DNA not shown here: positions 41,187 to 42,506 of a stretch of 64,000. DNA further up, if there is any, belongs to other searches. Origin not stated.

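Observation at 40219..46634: Citrate-synthase / PrpF / short aconitase operon lacking PrpB and extended by MetE-like and threonine-aldolase-like genes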

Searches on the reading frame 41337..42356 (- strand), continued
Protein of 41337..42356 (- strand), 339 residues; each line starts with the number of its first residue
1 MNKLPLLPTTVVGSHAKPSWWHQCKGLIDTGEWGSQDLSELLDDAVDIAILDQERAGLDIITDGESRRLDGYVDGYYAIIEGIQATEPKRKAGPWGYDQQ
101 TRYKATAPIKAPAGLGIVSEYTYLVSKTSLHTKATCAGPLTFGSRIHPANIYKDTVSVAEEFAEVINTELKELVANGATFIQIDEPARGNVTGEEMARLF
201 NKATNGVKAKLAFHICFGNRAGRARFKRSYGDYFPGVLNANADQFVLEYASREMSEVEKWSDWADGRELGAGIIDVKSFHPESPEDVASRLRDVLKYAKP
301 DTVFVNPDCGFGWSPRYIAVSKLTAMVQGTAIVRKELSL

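Call 27: find_encoding_contigs(protein=P0067, flank=10000, max_places=3)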
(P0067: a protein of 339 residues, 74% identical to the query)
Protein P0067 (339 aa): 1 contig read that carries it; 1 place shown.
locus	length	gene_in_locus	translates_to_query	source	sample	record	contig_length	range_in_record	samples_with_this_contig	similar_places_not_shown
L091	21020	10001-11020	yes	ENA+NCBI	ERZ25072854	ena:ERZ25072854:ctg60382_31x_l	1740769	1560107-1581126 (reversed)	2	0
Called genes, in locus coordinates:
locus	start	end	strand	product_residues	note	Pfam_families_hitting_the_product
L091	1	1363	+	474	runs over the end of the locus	PF01425:Amidase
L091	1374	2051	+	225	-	PF01050:MannoseP_isomer (faint), PF07883:Cupin_2 (weak)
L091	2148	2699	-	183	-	PF13302:Acetyltransf_3, PF00583:Acetyltransf_1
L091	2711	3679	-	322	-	PF00389:2-Hacid_dh, PF02826:2-Hacid_dh_C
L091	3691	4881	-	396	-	PF01408:GFO_IDH_MocA, PF22725:GFO_IDH_MocA_C3 (faint)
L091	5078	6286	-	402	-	PF02515:CoA_transf_3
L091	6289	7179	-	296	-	PF03328:HpcH_HpaI, PF15617:C-C_Bond_Lyase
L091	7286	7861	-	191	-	PF00583:Acetyltransf_1, PF13508:Acetyltransf_7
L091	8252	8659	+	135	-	PF15919:HicB_lk_antitox, PF15970:HicB-like_2 (weak)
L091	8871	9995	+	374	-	PF00285:Citrate_synt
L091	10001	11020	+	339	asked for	PF01717:Meth_synt_2, PF08267:Meth_synt_1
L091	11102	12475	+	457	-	PF03972:MmgE_PrpD_N, PF19305:MmgE_PrpD_C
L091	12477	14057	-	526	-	PF07969:Amidohydro_3, PF01979:Amidohydro_1 (weak)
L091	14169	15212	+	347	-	PF01261:AP_endonuc_2 (weak), PF03786:UxuA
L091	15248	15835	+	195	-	-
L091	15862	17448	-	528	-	PF07969:Amidohydro_3, PF01979:Amidohydro_1 (faint)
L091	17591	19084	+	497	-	-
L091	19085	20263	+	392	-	PF02012:BNR (faint), PF13088:BNR_2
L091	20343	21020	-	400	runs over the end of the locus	PF00712:DNA_pol3_beta, PF02767:DNA_pol3_beta_2, PF02768:DNA_pol3_beta_3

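Call 28: find_encoding_contigs(protein=P0107, flank=10000, max_places=2)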
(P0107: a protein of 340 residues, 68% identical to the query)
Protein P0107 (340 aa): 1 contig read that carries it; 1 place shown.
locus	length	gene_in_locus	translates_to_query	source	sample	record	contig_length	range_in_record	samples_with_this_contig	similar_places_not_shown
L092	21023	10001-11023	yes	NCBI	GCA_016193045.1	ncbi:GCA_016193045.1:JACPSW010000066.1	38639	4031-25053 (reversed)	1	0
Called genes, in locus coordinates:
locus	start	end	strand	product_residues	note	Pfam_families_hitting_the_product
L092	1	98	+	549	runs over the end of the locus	PF00501:AMP-binding, PF13193:AMP-binding_C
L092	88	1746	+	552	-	PF00890:FAD_binding_2 (faint), PF01134:GIDA (weak), PF01266:DAO (weak), PF12831:FAD_oxidored, PF13450:NAD_binding_8 (weak)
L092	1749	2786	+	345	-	PF01717:Meth_synt_2, PF08267:Meth_synt_1 (weak)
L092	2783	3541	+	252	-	PF00378:ECH_1, PF16113:ECH_2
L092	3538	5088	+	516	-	PF00501:AMP-binding, PF13193:AMP-binding_C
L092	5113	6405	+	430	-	PF13433:Peripla_BP_5, PF13458:Peripla_BP_6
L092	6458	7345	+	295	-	PF02653:BPD_transp_2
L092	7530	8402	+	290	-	PF02653:BPD_transp_2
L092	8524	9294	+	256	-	PF00005:ABC_tran, PF13304:AAA_21 (faint)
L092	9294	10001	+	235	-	PF00005:ABC_tran, PF13304:AAA_21 (faint)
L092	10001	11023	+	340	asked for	PF01717:Meth_synt_2, PF08267:Meth_synt_1 (faint)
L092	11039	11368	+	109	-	PF02694:UPF0060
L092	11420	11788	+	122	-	PF00126:HTH_1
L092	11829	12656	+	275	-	PF12849:PBP_like_2, PF13531:SBP_bac_11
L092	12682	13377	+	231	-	PF00528:BPD_transp_1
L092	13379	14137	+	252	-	PF01547:SBP_bac_1 (weak), PF13531:SBP_bac_11, PF01547:SBP_bac_1 (weak)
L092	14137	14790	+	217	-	PF00528:BPD_transp_1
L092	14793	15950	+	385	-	PF02417:Chromate_transp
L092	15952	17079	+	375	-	PF00005:ABC_tran, PF13304:AAA_21 (faint)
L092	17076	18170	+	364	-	PF00005:ABC_tran, PF13304:AAA_21 (weak), PF03459:TOBE (weak)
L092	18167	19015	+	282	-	PF12146:Hydrolase_4, PF00561:Abhydrolase_1, PF12697:Abhydrolase_6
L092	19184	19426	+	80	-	PF04325:DUF465 (weak)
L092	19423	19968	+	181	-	PF01967:MoaC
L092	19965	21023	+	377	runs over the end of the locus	PF00850:Hist_deacetyl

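Call 29: list_cluster_members(proteins=[window:41337-42356:-, window:45504-46634:-, window:44334-45461:-, window:40219-41313:-, window:42349-44280:-])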
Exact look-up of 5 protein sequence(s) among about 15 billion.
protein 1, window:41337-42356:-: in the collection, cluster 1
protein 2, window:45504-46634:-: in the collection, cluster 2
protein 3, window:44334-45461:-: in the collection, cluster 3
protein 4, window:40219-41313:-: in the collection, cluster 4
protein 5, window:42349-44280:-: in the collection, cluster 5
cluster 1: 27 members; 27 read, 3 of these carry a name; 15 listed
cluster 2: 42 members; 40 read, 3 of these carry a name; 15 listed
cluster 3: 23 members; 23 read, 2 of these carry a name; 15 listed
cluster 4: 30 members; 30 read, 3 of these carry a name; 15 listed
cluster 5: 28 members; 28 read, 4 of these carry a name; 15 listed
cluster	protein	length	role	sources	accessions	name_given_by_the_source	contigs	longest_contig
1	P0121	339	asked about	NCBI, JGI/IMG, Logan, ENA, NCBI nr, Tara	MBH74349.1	MAG: methionine synthase [Dehalococcoidia bacterium] | methionine synthase [Dehalococcoidia bacterium] | strand:- start:466 stop:1485 length:1020 start_codon:yes stop_codon:yes gene_type:complete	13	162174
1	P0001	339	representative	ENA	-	-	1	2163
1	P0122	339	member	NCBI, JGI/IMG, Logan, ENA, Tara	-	5-methyltetrahydropteroyltriglutamate--homocysteine methyltransferase | strand:- start:24134 stop:25153 length:1020 start_codon:yes stop_codon:yes ...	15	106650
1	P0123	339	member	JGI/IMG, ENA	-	5-methyltetrahydropteroyltriglutamate--homocysteine methyltransferase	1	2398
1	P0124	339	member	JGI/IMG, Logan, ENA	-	-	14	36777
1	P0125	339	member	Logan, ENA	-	-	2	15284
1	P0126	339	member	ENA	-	-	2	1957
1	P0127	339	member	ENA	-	-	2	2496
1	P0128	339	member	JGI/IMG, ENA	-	-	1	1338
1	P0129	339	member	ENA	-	-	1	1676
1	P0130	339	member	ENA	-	-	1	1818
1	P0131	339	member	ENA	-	-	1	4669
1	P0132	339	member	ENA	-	-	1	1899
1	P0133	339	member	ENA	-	-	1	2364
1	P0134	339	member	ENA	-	-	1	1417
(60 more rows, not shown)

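Call 39: search_protein_families(library=ncbifam, proteins=[L092:88-1746:+, L092:1749-2786:+, L092:2783-3541:+, L092:3538-5088:+, L092:5113-6405:+, L091:11102-12475:+, L091:6289-7179:-, L091:5078-6286:-, L032:3020-4360:-, L032:11016-12368:+], max_evalue=1e-10)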
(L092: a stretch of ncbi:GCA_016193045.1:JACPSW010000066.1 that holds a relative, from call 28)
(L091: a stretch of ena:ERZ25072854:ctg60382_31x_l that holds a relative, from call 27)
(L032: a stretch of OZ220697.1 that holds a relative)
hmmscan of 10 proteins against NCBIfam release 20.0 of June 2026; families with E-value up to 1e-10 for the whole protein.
L092:88-1746:+ (552 aa): 0 families

L092:1749-2786:+ (345 aa): 8 families
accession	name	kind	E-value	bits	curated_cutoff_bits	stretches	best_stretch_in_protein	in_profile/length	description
NF003317.0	PRK04326.1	equivalog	1e-65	222.1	406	1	4-342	5-326/340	methionine synthase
NF006589.0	PRK09121.1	equivalog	6.4e-46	157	392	1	8-342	5-340/342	methionine synthase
NF002119.0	PRK00957.1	equivalog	4.5e-30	104.9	258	1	36-335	27-301/306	methionine synthase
NF005085.0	PRK06520.1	subfamily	4.9e-24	85.1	313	1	12-316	12-339/368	5-methyltetrahydropteroyltriglutamate--homocysteine S-methyltransferase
NF003556.0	PRK05222.1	equivalog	2.5e-23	83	541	1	4-342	416-748/750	5-methyltetrahydropteroyltriglutamate--homocysteine S-methyltransferase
NF004875.0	PRK06233.1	equivalog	2.8e-20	72.5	576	1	12-316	14-343/373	vitamin B12 independent methionine synthase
TIGR01371.1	met_syn_B12ind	equivalog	3.1e-20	72.8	929.95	1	4-340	422-753/754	5-methyltetrahydropteroyltriglutamate--homocysteine S-methyltransferase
NF002272.0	PRK01207.1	equivalog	4.7e-16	58.9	399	1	8-340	4-341/343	methionine synthase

L092:2783-3541:+ (252 aa): 68 families (the best 25 are shown)
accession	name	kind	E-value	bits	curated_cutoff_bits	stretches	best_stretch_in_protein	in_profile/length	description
NF004475.0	PRK05809.1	subfamily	4.1e-45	154.3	394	1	8-251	6-255/260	short-chain-enoyl-CoA hydratase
NF004517.0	PRK05862.1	equivalog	3e-44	151.4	396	1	8-212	6-209/257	enoyl-CoA hydratase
NF051848.1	EnCoAHydtEchA19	equivalog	5.8e-44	150.6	400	1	8-248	2-250/258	enoyl-CoA hydratase EchA19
NF005803.0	PRK07658.1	equivalog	2.8e-42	144.9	313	1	8-250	4-251/257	enoyl-CoA hydratase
NF004840.0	PRK06190.1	equivalog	2.3e-41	142.1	253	1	7-218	5-217/260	enoyl-CoA hydratase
NF005802.0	PRK07657.1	equivalog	3.9e-41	141.3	363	1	14-215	12-215/260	enoyl-CoA hydratase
NF006007.0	PRK08138.1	subfamily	6.7e-41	140.4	355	1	13-214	15-215/261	enoyl-CoA hydratase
NF004795.0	PRK06143.1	subfamily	2.4e-38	132.2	283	1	8-251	12-259/260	enoyl-CoA hydratase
NF006140.0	PRK08290.1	subfamily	8e-38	130.3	280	2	92-215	116-238/292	enoyl-CoA hydratase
NF004634.0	PRK05980.1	equivalog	1.1e-37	129.8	375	1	7-251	4-258/263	crotonase/enoyl-CoA hydratase family protein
NF004857.0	PRK06210.1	equivalog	1.2e-37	129.8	341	1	9-202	11-216/275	enoyl-CoA hydratase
NF007239.0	PRK09674.1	equivalog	1.8e-37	129.2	371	1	13-215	11-212/257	2,3-dehydroadipyl-CoA hydratase PaaF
NF006008.0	PRK08139.1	equivalog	5.1e-36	124.5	313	1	6-213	11-219/266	enoyl-CoA hydratase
NF004796.0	PRK06144.1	subfamily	1.1e-35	123.3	272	1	8-250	10-256/262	enoyl-CoA hydratase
NF004781.0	PRK06127.1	subfamily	1.3e-35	123.3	291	1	9-249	14-262/269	enoyl-CoA hydratase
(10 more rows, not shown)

L092:3538-5088:+ (516 aa): 104 families (the best 25 are shown)
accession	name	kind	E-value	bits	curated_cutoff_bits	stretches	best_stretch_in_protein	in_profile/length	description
NF005947.1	PRK08008.1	equivalog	2.4e-142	475.2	651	1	1-511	1-517/518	crotonobetaine/carnitine-CoA ligase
NF004837.0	PRK06187.1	subfamily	8e-126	420.4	476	1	7-512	8-519/531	long-chain-fatty-acid--CoA ligase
NF004808.0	PRK06155.1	equivalog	3.5e-115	385.3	722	1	4-513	18-520/542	ATP-dependent acyl-CoA ligase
NF006182.0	PRK08316.1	subfamily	8.3e-105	351.2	663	1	5-512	9-514/523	fatty acyl-CoA synthetase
NF009233.0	PRK12583.1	subfamily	5.7e-82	275.9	832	1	6-513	17-548/558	fatty acid CoA ligase family protein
NF006181.0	PRK08314.1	subfamily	9.1e-82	275.1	705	1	8-511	25-550/563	long-chain-fatty-acid--CoA ligase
NF005801.1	PRK07656.1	equivalog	6.9e-79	265.8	657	1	8-512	2-500/500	FadD3 family acyl-CoA ligase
NF005702.0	PRK07514.1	subfamily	3e-78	263.4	558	1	13-513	9-498/506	malonyl-CoA synthase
NF004797.0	PRK06145.1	equivalog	3.2e-77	260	850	1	15-513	10-493/499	acyl-CoA synthetase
NF004758.0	PRK06087.1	equivalog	2.8e-75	253.8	736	1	5-512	22-532/548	medium-chain fatty-acid--CoA ligase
NF004511.1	PRK05852.1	equivalog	3.3e-75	253.7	650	1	12-509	4-498/505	FadD7 family fatty acid--CoA ligase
NF005676.0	PRK07470.1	equivalog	7.1e-75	252.6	774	1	9-512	22-526/544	acyl-CoA synthetase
NF005307.0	PRK06839.1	equivalog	3.5e-74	250.2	748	1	34-511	24-489/496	o-succinylbenzoate--CoA ligase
NF006020.0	PRK08162.1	subfamily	7.2e-73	245.8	677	1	18-513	30-536/545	acyl-CoA synthetase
NF003313.0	PRK04319.1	equivalog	9.6e-73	245.3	729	1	22-513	60-559/574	acetate--CoA ligase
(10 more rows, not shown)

L092:5113-6405:+ (430 aa): 2 families
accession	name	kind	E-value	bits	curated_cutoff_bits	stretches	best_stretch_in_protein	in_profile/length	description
TIGR03669.1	urea_ABC_arch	equivalog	6.6e-21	74.7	494.8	1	40-369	1-317/375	urea ABC transporter substrate-binding protein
TIGR03407.1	urea_ABC_UrtA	exception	1.1e-18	67.4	492.75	1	40-376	1-329/361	urea ABC transporter substrate-binding protein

L091:11102-12475:+ (457 aa): 3 families
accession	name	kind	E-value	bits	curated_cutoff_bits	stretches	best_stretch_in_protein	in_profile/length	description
NF042438.1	PrpD_hiGCgrampos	equivalog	6.3e-42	143.8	950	1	4-448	18-479/499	2-methylcitrate dehydratase PrpD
NF006943.0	PRK09425.1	equivalog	7.5e-39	133.8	575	1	5-398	17-422/480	bifunctional 2-methylcitrate dehydratase/aconitate hydratase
TIGR02330.1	prpD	equivalog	2.9e-32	112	458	1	5-398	5-410/468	2-methylcitrate dehydratase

L091:6289-7179:- (296 aa): 3 families
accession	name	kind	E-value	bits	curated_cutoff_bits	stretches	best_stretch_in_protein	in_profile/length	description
TIGR01588.1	citE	equivalog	4.9e-61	206.3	443.4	1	4-291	4-284/288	citrate (pro-3S)-lyase subunit beta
NF038242.1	RipC_Ccl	equivalog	1.4e-43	149.3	375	1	3-288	1-266/268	itaconate degradation C-C-lyase RipC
NF041626.1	malyCoAlyase_Halo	equivalog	5.2e-24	84.8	500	1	25-288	34-311/340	L-malyl-CoA/beta-methylmalyl-CoA lyase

L091:5078-6286:- (402 aa): 7 families
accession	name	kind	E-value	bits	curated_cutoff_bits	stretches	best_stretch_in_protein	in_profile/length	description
NF052585.1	SucGlutTfsCaiB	equivalog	1.8e-84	283.7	750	1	5-386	3-389/394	succinate--glutarate CoA-transferase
NF003809.0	PRK05398.1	subfamily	1.8e-72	244.2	442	2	9-212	4-207/416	formyl-CoA transferase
TIGR03253.1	oxalate_frc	equivalog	2e-69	234.3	504.2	2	9-212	3-206/416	formyl-CoA transferase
NF041294.1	Scnl_mescCoAtase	equivalog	2.2e-66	224.6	700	1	9-382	3-380/381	succinyl-CoA:mesaconate CoA-transferase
NF008511.0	PRK11430.1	equivalog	8.8e-64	216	522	1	7-383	7-377/381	CoA:oxalate CoA-transferase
NF002914.1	PRK03525.1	equivalog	9.8e-47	159.7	413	1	6-402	6-397/400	L-carnitine CoA-transferase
TIGR04253.1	mesacon_CoA_iso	equivalog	1.3e-28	100.2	725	1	9-402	2-400/403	2-methylfumaryl-CoA isomerase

L032:3020-4360:- (446 aa): 6 families
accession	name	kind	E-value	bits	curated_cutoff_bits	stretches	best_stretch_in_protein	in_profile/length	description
NF011645.0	PRK15063.1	equivalog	4.5e-214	711.1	562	1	20-438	9-428/430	isocitrate lyase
TIGR01346.1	isocit_lyase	equivalog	2e-168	561.1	275.9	2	21-261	1-254/527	isocitrate lyase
NF005074.0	PRK06498.1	equivalog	3.9e-45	154.4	446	1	156-246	177-268/531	isocitrate lyase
TIGR02317.1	prpB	equivalog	1.3e-27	96.8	354.4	1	65-252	3-165/285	methylisocitrate lyase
NF008455.0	PRK11320.1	equivalog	3.4e-23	82.3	353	1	65-252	9-172/295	methylisocitrate lyase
TIGR02319.1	CPEP_Pphonmut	equivalog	6.4e-12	45.3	420.05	1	158-260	78-176/294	carboxyvinyl-carboxyphosphonate phosphorylmutase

L032:11016-12368:+ (450 aa): 0 families

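Call 41: find_encoding_contigs(protein=P0045, flank=10000, max_places=1)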
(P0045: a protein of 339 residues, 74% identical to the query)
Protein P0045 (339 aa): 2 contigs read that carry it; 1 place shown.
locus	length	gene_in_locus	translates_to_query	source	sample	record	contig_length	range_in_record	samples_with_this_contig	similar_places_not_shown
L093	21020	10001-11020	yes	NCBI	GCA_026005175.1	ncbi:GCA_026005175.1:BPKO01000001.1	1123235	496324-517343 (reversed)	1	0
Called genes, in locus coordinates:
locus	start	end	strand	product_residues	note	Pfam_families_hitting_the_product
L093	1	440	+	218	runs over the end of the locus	PF13489:Methyltransf_23, PF03848:TehB (faint), PF08241:Methyltransf_11, PF08242:Methyltransf_12, PF13649:Methyltransf_25, PF13847:Methyltransf_31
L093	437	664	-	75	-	-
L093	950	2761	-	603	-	PF00672:HAMP, PF00989:PAS, PF08448:PAS_4, PF13426:PAS_9, PF00512:HisKA, PF02518:HATPase_c, PF13589:HATPase_c_3 (faint)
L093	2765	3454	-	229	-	PF00072:Response_reg, PF00486:Trans_reg_C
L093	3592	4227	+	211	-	PF02581:TMP-TENI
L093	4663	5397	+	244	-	PF02120:Flg_hook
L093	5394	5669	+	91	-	PF01312:Bac_export_2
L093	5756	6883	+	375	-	PF00285:Citrate_synt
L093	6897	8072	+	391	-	PF04303:PrpF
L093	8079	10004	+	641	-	PF00330:Aconitase, PF28406:AcnX_3rd (weak), PF00694:Aconitase_C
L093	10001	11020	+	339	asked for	PF01717:Meth_synt_2, PF08267:Meth_synt_1 (weak)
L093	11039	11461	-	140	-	-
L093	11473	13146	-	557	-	PF00920:ILVD_EDD_N, PF24877:ILV_EDD_C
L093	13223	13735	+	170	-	-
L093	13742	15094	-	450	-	PF00202:Aminotran_3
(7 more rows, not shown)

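Call 42: find_encoding_contigs(protein=P0087, flank=10000, max_places=1)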
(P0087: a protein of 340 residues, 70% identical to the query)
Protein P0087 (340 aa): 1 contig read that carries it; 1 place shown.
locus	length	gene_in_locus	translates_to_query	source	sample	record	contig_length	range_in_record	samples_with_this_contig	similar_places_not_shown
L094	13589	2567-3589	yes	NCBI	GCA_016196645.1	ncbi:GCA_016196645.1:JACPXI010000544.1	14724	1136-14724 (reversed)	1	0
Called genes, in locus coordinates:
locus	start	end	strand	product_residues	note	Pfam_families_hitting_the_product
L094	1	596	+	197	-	PF04303:PrpF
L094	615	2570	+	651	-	PF00330:Aconitase, PF28406:AcnX_3rd (weak), PF00694:Aconitase_C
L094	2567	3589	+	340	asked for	PF01717:Meth_synt_2, PF08267:Meth_synt_1 (weak)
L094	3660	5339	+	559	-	PF02776:TPP_enzyme_N, PF00205:TPP_enzyme_M, PF02775:TPP_enzyme_C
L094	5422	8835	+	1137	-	PF12773:DZR, PF13240:Zn_Ribbon_1 (weak), PF24463:DUF7577, PF00211:Guanylate_cyc, PF13191:AAA_16, PF13424:TPR_12 (weak), PF17874:TPR_MalT, PF17874:TPR_MalT, +8 more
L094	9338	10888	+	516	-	PF21033:RMD1-3 (faint), PF00515:TPR_1 (faint), PF07719:TPR_2 (faint), PF09976:TPR_21 (faint), PF13174:TPR_6 (faint), PF13176:TPR_7 (faint), PF13424:TPR_12 (weak), PF13432:TPR_16, +5 more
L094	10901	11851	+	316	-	PF00512:HisKA, PF02518:HATPase_c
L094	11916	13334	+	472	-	PF00072:Response_reg, PF00158:Sigma54_activat, PF14532:Sigma54_activ_2, PF07728:AAA_5 (weak), PF25601:AAA_lid_14, PF02954:HTH_8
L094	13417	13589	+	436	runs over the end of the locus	PF01514:YscJ_FliF, PF08345:YscJ_FliF_C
